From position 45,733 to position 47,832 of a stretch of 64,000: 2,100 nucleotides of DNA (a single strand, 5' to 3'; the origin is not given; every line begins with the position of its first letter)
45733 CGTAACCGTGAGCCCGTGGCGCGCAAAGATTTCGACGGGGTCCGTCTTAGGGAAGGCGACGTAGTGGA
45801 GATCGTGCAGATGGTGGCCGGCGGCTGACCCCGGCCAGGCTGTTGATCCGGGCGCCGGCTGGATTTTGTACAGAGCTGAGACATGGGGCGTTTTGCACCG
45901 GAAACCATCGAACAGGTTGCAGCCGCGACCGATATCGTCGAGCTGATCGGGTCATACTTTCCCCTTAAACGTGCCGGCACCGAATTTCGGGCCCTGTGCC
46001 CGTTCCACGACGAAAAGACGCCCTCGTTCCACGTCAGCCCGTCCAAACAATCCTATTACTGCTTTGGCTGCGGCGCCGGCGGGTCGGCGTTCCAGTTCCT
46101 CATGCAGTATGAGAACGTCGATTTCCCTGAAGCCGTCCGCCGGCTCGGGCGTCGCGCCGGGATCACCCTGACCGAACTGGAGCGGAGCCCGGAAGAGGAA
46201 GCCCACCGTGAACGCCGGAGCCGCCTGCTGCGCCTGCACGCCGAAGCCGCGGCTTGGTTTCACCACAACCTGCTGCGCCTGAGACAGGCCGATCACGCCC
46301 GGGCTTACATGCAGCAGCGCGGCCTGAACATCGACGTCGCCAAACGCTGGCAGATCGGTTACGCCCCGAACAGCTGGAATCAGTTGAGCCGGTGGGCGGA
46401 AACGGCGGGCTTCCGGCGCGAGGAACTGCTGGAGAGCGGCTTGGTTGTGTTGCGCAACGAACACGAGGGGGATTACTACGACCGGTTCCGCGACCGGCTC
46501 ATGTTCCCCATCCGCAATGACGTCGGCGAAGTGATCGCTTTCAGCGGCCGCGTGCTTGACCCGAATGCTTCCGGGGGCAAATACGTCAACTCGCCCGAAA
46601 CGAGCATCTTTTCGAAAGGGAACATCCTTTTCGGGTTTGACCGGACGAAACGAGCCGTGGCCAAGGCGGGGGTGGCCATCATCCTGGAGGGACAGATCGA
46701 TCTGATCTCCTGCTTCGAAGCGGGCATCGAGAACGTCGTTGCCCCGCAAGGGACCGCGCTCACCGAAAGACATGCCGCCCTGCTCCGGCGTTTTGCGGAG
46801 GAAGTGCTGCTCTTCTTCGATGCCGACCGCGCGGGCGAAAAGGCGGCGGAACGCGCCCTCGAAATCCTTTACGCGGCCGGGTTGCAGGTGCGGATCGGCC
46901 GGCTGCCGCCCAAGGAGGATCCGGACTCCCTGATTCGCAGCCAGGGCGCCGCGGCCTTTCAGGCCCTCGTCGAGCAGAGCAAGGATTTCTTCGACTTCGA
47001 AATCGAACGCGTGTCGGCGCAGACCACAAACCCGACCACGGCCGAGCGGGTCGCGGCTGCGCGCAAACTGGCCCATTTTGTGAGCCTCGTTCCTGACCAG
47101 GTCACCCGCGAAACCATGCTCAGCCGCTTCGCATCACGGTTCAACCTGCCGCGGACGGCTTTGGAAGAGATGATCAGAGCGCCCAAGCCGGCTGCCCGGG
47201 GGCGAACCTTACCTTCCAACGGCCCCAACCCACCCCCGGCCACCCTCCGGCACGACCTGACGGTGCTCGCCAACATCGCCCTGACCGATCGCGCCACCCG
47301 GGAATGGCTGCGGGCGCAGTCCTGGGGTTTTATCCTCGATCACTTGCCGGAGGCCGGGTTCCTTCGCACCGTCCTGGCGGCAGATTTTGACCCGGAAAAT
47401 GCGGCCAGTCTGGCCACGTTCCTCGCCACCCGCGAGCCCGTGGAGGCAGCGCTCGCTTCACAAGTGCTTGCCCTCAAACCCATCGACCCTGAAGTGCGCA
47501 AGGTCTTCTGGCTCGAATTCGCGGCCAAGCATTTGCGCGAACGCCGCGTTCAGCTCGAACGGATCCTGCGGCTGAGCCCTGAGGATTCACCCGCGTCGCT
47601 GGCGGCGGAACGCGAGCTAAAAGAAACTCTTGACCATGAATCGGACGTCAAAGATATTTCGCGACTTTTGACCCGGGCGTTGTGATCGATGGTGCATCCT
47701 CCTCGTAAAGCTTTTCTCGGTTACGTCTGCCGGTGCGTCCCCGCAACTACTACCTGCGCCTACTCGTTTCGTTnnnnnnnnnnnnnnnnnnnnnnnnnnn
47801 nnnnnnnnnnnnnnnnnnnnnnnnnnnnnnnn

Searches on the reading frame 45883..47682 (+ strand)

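Call 65: search_protein_families(library=pfam, proteins=[window:45883-47682:+], max_evalue=0.0001)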
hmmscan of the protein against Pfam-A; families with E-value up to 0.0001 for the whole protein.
window:45883-47682:+ (600 aa): 7 families
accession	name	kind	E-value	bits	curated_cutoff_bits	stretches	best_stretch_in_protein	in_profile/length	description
PF08275.17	DNAG_N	-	2.2e-39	134.9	26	1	126-255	1-127/128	DNA primase catalytic core, N-terminal domain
PF01807.25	Zn_ribbon_DnaG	-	2.7e-35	120.5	24.9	1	6-98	3-95/98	CHC2 zinc finger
PF13155.12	Toprim_2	-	1.2e-21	77.2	22.1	1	266-350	1-87/88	Toprim-like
PF13662.12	Toprim_4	-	3.6e-17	62.8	25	1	264-337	2-82/85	Toprim domain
PF01751.28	Toprim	-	6.3e-11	42.7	23.1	1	265-338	2-93/96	Toprim domain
PF10410.14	DnaB_bind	-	6.2e-07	30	20.6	1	370-423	1-54/56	DnaB-helicase binding domain of primase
PF13362.12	Toprim_3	-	1.2e-06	29.3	27.2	1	265-356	2-94/95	Toprim domain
